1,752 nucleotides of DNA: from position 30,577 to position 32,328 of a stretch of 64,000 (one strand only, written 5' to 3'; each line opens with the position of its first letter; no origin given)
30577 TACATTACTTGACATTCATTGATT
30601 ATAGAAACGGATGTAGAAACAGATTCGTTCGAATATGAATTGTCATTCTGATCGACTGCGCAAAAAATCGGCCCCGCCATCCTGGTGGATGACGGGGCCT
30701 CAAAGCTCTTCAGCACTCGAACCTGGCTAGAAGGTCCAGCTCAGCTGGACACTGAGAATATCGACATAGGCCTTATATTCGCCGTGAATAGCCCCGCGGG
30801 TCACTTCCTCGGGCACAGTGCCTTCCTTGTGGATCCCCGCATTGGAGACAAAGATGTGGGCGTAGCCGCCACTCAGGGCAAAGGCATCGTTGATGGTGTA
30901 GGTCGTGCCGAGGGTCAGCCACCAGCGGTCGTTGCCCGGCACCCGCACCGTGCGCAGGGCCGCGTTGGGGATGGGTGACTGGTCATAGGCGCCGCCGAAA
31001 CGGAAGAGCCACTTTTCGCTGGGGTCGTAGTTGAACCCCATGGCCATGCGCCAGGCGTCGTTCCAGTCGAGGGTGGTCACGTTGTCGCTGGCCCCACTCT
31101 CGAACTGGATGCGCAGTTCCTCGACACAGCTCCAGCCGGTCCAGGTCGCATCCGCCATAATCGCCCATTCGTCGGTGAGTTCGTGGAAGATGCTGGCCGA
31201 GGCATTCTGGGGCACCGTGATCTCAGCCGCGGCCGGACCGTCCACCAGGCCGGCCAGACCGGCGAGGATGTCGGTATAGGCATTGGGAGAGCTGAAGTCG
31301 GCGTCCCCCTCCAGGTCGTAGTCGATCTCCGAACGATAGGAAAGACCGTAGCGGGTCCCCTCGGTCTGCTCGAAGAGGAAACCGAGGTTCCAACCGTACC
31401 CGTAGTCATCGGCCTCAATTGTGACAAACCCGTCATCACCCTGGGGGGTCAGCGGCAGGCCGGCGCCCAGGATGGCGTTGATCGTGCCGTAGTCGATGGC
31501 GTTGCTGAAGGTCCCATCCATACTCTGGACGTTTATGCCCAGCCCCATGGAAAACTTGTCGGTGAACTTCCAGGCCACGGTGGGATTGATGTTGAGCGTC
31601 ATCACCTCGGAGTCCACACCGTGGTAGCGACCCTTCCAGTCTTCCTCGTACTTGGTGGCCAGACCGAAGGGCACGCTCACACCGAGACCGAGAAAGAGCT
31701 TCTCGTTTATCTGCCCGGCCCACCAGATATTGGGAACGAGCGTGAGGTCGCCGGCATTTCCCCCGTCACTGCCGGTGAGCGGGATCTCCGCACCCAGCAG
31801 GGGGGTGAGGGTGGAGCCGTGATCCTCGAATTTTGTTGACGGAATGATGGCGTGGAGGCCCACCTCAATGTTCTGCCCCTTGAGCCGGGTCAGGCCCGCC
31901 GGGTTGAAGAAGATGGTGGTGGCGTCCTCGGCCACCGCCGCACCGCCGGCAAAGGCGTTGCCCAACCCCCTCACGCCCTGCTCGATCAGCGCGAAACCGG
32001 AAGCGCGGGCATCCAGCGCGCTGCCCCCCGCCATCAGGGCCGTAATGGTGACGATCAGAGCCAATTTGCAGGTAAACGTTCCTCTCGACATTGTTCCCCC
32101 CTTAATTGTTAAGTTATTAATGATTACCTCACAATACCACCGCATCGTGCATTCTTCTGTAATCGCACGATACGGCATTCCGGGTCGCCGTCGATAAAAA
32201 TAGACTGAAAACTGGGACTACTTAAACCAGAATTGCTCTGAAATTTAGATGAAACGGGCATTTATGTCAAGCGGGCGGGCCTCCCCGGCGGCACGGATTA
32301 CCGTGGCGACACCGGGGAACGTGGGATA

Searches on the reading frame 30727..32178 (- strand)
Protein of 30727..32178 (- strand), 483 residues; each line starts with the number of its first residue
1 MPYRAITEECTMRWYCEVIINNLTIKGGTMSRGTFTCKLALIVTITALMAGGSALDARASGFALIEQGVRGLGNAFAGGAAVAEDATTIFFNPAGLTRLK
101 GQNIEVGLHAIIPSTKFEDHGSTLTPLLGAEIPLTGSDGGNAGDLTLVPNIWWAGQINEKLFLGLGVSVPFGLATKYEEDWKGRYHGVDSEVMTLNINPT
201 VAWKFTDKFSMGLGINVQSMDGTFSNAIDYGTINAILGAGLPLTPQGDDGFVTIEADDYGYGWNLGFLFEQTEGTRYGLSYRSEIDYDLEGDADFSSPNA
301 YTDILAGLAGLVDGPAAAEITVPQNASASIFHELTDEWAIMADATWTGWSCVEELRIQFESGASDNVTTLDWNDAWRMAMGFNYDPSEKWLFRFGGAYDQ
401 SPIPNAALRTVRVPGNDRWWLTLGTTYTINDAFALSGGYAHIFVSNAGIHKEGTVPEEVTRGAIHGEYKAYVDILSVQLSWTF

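Call 67: search_protein_families(library=pfam, proteins=[window:30727-32178:-], max_evalue=0.001)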
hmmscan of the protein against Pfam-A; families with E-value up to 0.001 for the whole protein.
window:30727-32178:- (483 aa): 2 families
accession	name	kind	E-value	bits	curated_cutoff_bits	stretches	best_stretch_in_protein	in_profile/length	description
PF03349.22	Toluene_X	-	3.2e-101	339.3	29.7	1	56-483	7-421/421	Outer membrane protein transport protein (OMPP1/FadL/TodX)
PF10677.15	DUF2490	-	8.2e-05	22.8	29.8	0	417-447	35-60/186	Protein of unknown function (DUF2490)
